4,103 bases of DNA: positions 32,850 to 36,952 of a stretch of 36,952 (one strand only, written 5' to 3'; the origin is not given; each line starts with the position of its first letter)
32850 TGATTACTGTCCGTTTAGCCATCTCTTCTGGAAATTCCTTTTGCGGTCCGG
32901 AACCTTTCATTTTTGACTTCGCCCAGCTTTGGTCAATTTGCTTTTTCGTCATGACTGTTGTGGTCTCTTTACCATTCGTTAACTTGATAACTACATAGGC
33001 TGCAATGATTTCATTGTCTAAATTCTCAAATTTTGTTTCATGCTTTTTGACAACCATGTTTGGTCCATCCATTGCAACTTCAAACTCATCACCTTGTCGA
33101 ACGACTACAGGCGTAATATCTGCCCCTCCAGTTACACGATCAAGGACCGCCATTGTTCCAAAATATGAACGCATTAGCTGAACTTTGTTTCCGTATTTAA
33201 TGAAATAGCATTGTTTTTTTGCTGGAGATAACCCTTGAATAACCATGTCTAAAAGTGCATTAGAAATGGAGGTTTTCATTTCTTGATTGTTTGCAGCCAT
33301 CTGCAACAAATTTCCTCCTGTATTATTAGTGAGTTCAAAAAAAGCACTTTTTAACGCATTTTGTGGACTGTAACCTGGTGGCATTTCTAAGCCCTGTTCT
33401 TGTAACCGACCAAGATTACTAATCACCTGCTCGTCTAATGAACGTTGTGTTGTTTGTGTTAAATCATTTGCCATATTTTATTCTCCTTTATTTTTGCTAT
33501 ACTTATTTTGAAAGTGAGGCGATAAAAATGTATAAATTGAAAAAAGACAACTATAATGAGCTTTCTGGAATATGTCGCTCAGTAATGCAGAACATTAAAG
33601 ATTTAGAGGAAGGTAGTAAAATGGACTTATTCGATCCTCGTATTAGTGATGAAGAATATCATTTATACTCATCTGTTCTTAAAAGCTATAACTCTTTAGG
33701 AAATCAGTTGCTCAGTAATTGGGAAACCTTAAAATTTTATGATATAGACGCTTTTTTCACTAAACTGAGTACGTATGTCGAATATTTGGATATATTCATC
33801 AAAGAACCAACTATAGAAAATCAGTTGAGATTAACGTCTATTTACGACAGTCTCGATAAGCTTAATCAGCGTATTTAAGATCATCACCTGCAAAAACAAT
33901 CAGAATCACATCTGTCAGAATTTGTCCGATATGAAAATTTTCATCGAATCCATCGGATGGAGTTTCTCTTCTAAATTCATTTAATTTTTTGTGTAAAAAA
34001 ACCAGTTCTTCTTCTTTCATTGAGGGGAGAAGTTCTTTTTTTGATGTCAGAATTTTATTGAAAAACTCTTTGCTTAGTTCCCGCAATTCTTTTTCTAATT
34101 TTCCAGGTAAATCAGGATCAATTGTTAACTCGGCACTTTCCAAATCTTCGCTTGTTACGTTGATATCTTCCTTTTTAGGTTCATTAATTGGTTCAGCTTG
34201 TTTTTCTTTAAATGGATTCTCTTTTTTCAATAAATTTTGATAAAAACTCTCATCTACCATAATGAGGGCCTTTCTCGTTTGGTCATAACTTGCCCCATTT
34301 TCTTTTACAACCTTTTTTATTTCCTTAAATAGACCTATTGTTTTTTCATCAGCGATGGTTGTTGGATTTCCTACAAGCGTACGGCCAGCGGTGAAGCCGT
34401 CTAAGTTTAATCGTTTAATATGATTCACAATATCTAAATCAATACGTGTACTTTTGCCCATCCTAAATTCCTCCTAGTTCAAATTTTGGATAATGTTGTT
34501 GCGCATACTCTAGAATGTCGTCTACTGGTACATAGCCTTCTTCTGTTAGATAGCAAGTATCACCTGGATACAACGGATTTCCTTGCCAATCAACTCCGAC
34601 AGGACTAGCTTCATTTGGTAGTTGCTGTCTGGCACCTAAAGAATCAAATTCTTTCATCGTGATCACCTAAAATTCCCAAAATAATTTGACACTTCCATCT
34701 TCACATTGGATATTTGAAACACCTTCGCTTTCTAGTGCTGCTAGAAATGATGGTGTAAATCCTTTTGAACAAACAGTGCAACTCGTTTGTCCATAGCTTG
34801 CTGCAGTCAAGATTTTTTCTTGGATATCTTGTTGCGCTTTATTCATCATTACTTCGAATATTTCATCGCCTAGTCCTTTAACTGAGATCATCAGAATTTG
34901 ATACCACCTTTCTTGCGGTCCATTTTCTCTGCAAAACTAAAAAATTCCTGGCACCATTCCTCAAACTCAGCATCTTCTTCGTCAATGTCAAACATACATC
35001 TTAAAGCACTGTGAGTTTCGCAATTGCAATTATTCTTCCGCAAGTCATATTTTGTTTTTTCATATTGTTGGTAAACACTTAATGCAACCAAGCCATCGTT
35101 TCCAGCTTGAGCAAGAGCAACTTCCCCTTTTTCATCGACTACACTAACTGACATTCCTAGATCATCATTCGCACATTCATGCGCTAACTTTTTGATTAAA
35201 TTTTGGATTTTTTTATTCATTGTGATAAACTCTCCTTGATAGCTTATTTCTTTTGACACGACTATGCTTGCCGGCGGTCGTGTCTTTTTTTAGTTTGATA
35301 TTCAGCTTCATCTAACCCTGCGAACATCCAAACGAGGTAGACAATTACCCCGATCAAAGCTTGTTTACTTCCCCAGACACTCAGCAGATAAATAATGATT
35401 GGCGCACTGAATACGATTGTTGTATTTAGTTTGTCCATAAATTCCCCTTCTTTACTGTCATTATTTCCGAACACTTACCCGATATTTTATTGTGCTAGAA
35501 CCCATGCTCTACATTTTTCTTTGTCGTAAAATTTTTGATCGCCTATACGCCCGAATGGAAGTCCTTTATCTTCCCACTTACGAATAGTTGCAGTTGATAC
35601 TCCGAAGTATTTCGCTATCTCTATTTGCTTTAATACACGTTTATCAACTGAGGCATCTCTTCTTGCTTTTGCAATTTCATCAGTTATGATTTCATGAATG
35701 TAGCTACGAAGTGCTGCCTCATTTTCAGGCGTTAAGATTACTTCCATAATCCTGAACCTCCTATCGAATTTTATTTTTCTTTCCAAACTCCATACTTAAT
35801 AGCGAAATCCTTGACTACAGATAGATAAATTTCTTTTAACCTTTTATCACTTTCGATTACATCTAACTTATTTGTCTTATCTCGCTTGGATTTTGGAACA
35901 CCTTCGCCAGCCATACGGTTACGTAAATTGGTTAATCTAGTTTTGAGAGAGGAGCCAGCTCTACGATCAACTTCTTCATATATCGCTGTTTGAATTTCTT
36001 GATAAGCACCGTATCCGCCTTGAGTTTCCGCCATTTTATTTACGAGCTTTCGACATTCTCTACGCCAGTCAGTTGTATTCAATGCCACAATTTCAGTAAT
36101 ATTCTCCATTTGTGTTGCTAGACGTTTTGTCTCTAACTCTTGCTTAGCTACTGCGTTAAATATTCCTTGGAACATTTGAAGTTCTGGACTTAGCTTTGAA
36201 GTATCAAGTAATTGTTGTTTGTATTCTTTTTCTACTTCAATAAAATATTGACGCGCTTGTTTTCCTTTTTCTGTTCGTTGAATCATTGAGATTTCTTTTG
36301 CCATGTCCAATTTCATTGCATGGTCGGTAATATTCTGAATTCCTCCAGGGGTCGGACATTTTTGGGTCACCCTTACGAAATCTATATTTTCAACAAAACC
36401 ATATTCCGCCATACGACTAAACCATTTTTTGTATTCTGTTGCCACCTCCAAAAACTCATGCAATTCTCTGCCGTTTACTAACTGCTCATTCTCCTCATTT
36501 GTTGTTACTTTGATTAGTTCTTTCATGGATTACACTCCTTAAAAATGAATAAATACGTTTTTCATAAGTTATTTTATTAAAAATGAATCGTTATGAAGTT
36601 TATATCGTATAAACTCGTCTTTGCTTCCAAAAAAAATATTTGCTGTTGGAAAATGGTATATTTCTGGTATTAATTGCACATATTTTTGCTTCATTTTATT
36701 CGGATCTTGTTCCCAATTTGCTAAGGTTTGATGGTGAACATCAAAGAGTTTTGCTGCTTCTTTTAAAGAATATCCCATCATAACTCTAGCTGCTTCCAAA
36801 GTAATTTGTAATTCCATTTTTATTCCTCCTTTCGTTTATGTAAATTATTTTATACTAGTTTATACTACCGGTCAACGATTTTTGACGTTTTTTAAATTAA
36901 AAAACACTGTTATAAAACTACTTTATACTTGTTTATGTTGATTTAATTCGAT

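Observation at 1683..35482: Exact 15-mer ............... present three times: upstream of int, inverted at the far side of attP, and just after the Xis-family gene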

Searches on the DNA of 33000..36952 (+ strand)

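Call 6: search_dna_similar(query=window:33000-36952:+, collection=phages, mode=near, max_rows=30)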
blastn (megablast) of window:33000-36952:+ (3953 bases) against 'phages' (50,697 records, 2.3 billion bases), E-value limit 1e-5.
Records with a match: 14; places in all: 14; records where one place covers at least 80% of the query: 1.
Best place of each record, by identity: 90-95% 1; 80-90% 10; 60-80% 3.
By first word of the organism name: Streptococcus 10; Paenibacillus 2; Siphoviridae 1; Enterococcus 1.
By host as written in the record: Streptococcus pneumoniae BHN167 2; Streptococcus pneumoniae 47A/1 2; Streptococcus pneumoniae 24B/2 2; Streptococcus pneumoniae 09B10874 2; Paenibacillus larvae 2; - 1; Enterococcus hirae BBCO_MU_1 1; Streptococcus gordonii SK184 1; and 1 more.
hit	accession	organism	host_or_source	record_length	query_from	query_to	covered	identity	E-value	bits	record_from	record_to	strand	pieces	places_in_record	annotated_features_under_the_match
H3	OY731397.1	Siphoviridae sp. ctekg1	-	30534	1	3953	88%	94.8%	0e+0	5439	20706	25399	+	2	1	anti-repressor | endonuclease | hypothetical protein (x8) | RecT-like ssDNA annealing protein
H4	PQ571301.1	Enterococcus phage EH-TP1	Enterococcus hirae BBCO_MU_1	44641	1667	1892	6%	85.4%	1e-58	235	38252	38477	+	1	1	hypothetical protein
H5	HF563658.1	Streptococcus phage phiBHN167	Streptococcus pneumoniae BHN167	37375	3226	3441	5%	82.0%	4e-43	183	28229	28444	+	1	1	phiBHN167_00400: phage antirepressor protein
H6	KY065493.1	Streptococcus phage IPP55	Streptococcus pneumoniae 47A/1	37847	3226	3441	5%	82.0%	4e-43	183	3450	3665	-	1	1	antirepressor protein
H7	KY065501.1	Streptococcus phage IPP65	Streptococcus pneumoniae 24B/2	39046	3226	3441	5%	82.0%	4e-43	183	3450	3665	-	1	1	antirepressor protein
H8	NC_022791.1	Streptococcus phage phiBHN167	Streptococcus pneumoniae BHN167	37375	3226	3441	5%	82.0%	4e-43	183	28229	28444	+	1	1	phiBHN167_00400: anti-repressor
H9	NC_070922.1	Streptococcus phage IPP65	Streptococcus pneumoniae 24B/2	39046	3226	3441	5%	82.0%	4e-43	183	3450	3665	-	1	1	anti-repressor Ant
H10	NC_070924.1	Streptococcus phage IPP55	Streptococcus pneumoniae 47A/1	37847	3226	3441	5%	82.0%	4e-43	183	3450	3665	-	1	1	anti-repressor Ant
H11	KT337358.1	Streptococcus phage phiARI0468-4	Streptococcus pneumoniae 09B10874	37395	3226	3441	5%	80.6%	4e-38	167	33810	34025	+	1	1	antirepressor protein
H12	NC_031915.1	Streptococcus phage phiARI0468-4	Streptococcus pneumoniae 09B10874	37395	3226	3441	5%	80.6%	4e-38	167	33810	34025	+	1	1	anti-repressor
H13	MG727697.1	Paenibacillus phage Dragolir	Paenibacillus larvae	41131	3243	3461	6%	78.2%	4e-28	134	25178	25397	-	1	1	KilAC domain antirepressor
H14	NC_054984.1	Paenibacillus phage Dragolir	Paenibacillus larvae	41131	3243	3461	6%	78.2%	4e-28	134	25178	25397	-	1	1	anti-repressor Ant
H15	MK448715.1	Streptococcus phage Javan247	Streptococcus gordonii SK184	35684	3226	3441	5%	77.3%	2e-26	128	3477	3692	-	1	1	antirepressor protein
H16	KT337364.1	Streptococcus phage phiARI0639b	Streptococcus pneumoniae 09B10381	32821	3322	3441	3%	82.5%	8e-20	106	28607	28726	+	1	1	none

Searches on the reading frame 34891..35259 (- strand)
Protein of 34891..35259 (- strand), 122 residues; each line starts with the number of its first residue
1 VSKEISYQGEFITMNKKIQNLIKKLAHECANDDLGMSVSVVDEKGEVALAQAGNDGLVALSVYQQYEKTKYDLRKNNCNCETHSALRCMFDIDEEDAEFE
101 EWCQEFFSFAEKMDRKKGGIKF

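Call 10: search_protein_families(library=pfam, proteins=[window:34891-35259:-], max_evalue=0.01)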
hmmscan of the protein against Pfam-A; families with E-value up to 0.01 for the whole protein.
window:34891-35259:- (122 aa): 0 families

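Call 18: search_protein_families(library=phrogs, proteins=[window:34891-35259:-], max_evalue=0.001)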
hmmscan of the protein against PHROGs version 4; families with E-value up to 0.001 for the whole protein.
window:34891-35259:- (122 aa): 1 family
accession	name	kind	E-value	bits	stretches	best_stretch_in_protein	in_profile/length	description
phrog_4690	-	unknown function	2.1e-27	96.6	1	14-120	1-109/111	-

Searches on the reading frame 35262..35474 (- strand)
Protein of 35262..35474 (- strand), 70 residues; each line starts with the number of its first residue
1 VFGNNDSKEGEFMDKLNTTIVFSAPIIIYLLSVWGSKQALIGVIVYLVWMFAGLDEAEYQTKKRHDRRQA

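Call 10: search_protein_families(library=pfam, proteins=[window:35262-35474:-], max_evalue=0.01)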
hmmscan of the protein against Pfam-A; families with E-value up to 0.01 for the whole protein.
window:35262-35474:- (70 aa): 0 families

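Call 18: search_protein_families(library=phrogs, proteins=[window:35262-35438:-], max_evalue=0.001)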
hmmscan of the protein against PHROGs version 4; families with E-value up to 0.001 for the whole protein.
window:35262-35438:- (58 aa): 1 family
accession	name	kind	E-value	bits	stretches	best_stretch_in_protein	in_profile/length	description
phrog_13092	-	unknown function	6.1e-41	139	1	1-58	1-58/58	-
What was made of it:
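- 35262..35438 (-): Next early gene, a 58-aa predicted membrane protein, downstream of copy 3 on the early transcript. Full-length match to phrog_13092 (58 of 58 aa, 6e-41) (call 18).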

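Call 19: search_protein_families(library=ncbifam, proteins=[window:35262-35438:-], max_evalue=0.01)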
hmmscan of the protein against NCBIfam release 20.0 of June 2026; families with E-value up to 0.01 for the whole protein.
window:35262-35438:- (58 aa): 0 families

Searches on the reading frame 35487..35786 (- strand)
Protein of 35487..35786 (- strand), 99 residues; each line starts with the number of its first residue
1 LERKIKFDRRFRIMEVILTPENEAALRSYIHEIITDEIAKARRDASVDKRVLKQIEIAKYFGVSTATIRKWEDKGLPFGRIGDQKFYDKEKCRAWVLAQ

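Call 10: search_protein_families(library=pfam, proteins=[window:35487-35786:-], max_evalue=0.01)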
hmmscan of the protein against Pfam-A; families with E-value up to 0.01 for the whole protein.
window:35487-35786:- (99 aa): 3 families
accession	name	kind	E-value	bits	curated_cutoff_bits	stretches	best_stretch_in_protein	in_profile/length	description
PF00376.29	MerR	-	1.2e-05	25.5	28.2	1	56-76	4-24/38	MerR family regulatory protein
PF13411.12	MerR_1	-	0.0012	19.4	21.6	1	56-79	5-28/69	MerR HTH family regulatory protein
PF12728.13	HTH_17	-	0.004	17.8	27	1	56-90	6-41/51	Helix-turn-helix domain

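Call 18: search_protein_families(library=phrogs, proteins=[window:35487-35747:-], max_evalue=0.001)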
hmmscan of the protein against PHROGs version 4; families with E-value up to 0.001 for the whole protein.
window:35487-35747:- (86 aa): 8 families
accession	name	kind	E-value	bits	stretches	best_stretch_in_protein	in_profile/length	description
phrog_66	-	integration and excision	4.3e-10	40.8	1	17-85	72-142/412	excisionase and transcriptional regulator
phrog_57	-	head and packaging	7.5e-09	36.7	1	37-83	11-59/199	terminase small subunit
phrog_5238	-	unknown function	4.2e-07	31.1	1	13-75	10-72/85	-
phrog_15534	-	DNA, RNA and nucleotide metabolism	1.1e-06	30.1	1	18-72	23-77/93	HTH DNA binding protein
phrog_668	-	DNA, RNA and nucleotide metabolism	2.3e-06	28.4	1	11-82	33-109/181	HTH DNA binding protein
phrog_7338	-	unknown function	6.7e-06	27.3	1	13-83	7-77/87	-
phrog_17173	-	unknown function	0.00035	21.6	1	29-82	34-88/98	-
phrog_2474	-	transcription regulation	0.00072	20.5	1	38-63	48-73/118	MerR-like transcriptional regulator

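Call 19: search_protein_families(library=ncbifam, proteins=[window:35487-35747:-], max_evalue=0.01)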
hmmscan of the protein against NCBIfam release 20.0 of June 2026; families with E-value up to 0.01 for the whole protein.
window:35487-35747:- (86 aa): 4 families
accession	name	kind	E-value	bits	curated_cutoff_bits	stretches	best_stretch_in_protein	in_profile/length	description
TIGR01764.1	excise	domain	0.0024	18.2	28.8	1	43-70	6-34/49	excisionase family DNA-binding protein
TIGR03830.1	CxxCG_CxxCG_HTH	subfamily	0.0033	17.2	61.8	1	13-61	58-101/127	type II TA system antitoxin MqsA family protein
NF047737.1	antiphage_MADS1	equivalog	0.0071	16.6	80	1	37-83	2-49/49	methylation-associated defense system helix-turn-helix domain-containing protein MAD1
TIGR02937.1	sigma70-ECF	superfamily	0.0087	15.7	42.9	0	39-62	134-157/165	sigma-70 family RNA polymerase sigma factor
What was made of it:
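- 35487..35747 (-): Xis-like HTH gene, 86 aa from the ATG at 35747 (the 99-aa ORF from the TTG at 35786 is probably too long). MerR, HTH_17 and TIGR01764 hits are weak and below cut-off (calls 10, 18, 19).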
